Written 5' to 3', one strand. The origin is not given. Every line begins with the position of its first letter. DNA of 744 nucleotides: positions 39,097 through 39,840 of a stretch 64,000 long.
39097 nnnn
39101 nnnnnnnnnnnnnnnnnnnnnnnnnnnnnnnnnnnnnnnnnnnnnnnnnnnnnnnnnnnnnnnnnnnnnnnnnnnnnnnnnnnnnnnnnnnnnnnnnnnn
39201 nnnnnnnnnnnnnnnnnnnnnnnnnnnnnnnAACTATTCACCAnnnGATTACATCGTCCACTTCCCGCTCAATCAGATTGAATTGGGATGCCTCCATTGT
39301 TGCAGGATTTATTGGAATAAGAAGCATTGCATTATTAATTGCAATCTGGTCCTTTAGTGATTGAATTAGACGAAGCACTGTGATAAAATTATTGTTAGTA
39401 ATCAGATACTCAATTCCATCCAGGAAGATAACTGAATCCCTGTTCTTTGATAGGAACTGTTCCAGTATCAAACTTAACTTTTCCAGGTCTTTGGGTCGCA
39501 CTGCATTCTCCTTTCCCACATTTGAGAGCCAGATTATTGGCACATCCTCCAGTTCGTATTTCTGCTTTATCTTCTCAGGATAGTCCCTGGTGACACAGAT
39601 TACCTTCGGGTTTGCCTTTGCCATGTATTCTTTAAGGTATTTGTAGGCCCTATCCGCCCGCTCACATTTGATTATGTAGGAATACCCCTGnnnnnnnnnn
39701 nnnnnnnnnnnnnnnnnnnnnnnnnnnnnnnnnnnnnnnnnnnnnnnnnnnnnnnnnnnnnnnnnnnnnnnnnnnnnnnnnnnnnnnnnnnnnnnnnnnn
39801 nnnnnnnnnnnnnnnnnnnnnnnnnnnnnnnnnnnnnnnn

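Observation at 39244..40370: IleRS-like protein carries a ~375-aa C-terminal extension: two (HhH)2 modules plus a DUF835 (KaiC-derived) domain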

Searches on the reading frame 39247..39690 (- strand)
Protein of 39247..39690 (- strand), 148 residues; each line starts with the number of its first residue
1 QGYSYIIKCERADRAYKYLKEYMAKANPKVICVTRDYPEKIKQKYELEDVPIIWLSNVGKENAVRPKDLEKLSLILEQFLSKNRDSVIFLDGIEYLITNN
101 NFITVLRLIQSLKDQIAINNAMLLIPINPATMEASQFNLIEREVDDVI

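Call 62: search_solved_structures(query=window:39247-39690:-, max_evalue=10, show_alignments=2)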
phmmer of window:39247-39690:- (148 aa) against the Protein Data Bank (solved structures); distinct sequences matched with E-value up to 10: 7.
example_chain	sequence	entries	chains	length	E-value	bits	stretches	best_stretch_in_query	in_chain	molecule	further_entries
4aoe_A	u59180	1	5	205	0.48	13.8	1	17-56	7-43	ACETYLCHOLINE-BINDING PROTEIN TYPE 2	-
7oj1_B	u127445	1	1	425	1.1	12.7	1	31-121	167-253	Inosine-5'-monophosphate dehydrogenase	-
4j29_A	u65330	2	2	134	1.2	12.5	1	6-65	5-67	Engineered Protein OR258 | DE NOVO DESIGNED PROTEIN OR258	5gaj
6znk_A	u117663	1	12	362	1.2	12.4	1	31-115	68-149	Malate dehydrogenase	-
6zn9_C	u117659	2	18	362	1.4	12.3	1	31-115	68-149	Malate dehydrogenase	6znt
6znu_A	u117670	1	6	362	1.4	12.3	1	31-115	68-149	Malate dehydrogenase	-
6zne_A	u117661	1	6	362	1.4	12.3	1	31-115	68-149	Malate dehydrogenase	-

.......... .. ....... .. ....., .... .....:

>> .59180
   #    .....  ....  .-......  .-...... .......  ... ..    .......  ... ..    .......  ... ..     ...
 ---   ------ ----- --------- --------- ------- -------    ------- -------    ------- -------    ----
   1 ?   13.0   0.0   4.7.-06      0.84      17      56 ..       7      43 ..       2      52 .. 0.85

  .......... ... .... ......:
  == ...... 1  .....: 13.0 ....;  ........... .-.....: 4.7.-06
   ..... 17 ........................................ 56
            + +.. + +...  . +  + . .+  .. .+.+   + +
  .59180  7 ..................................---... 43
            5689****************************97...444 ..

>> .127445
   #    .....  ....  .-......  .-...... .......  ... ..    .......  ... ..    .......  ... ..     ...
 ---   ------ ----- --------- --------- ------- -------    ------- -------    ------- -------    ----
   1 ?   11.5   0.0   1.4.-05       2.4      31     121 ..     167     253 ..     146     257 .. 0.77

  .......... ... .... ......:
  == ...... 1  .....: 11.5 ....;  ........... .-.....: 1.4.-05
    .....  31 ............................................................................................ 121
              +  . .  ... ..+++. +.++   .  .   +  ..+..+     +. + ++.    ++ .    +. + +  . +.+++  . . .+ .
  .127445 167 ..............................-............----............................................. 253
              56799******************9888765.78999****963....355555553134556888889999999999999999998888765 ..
